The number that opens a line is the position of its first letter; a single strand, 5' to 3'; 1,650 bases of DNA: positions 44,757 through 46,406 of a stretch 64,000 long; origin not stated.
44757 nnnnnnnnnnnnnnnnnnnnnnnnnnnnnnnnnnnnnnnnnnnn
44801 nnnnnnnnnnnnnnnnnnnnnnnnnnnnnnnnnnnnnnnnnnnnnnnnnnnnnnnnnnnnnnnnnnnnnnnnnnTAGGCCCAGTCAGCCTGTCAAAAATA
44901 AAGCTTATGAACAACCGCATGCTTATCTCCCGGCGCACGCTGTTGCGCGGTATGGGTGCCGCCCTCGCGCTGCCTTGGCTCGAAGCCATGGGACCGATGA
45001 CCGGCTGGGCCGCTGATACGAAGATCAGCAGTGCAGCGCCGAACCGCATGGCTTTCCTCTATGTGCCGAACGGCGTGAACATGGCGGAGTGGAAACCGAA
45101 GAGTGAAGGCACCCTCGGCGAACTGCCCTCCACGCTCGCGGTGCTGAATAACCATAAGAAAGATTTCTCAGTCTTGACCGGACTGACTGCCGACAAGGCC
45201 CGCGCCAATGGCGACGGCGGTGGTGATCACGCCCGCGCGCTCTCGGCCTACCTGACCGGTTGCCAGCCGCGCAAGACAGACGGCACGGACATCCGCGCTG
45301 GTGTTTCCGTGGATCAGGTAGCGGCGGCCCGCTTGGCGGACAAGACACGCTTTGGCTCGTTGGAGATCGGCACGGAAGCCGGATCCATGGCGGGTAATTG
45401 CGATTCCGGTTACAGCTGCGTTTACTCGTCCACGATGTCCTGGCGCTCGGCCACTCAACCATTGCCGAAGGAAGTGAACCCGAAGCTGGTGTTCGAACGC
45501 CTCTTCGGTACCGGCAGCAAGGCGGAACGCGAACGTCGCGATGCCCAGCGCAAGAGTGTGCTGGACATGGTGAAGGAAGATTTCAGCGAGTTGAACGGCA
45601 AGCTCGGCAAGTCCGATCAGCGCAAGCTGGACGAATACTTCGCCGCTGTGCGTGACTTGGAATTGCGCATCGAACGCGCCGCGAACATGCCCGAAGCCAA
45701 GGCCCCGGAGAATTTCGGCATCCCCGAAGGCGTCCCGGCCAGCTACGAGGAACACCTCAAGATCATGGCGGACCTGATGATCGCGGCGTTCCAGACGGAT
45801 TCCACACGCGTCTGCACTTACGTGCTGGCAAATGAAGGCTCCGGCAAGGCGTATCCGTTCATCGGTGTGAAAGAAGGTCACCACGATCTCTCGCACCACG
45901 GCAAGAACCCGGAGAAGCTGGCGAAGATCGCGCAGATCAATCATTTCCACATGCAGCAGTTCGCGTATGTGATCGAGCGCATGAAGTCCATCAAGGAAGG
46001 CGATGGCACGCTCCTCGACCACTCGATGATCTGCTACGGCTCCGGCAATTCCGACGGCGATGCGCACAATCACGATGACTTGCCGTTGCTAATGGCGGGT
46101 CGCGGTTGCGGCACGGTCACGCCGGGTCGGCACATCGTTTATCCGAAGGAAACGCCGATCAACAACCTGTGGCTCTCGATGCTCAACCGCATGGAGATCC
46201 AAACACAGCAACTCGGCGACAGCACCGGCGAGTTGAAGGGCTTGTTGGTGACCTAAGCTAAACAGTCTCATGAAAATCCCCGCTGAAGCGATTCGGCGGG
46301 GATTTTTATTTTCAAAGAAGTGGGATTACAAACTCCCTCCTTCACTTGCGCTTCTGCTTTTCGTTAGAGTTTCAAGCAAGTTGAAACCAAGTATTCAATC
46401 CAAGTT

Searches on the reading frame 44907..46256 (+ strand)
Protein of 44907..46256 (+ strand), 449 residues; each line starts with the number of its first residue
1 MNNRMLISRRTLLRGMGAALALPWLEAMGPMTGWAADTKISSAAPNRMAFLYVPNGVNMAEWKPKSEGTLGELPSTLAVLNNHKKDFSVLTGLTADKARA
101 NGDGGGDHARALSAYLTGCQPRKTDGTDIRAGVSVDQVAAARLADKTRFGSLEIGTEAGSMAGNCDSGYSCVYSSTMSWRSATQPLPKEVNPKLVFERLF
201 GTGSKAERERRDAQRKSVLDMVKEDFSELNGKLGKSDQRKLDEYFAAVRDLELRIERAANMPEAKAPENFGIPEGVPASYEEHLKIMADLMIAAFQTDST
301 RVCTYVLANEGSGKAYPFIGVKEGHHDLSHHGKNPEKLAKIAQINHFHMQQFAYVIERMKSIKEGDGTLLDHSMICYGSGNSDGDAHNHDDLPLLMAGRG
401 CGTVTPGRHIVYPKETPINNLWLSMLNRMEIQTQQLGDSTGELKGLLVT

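Call 6: search_protein_families(library=pfam, proteins=[window:44907-46256:+], max_evalue=0.01)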
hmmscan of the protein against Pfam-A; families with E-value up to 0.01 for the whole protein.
window:44907-46256:+ (449 aa): 1 family
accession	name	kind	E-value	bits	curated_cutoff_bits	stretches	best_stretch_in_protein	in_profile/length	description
PF07586.16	HXXSHH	-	1.2e-107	360.5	30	1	47-353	1-307/307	Protein of unknown function (DUF1552)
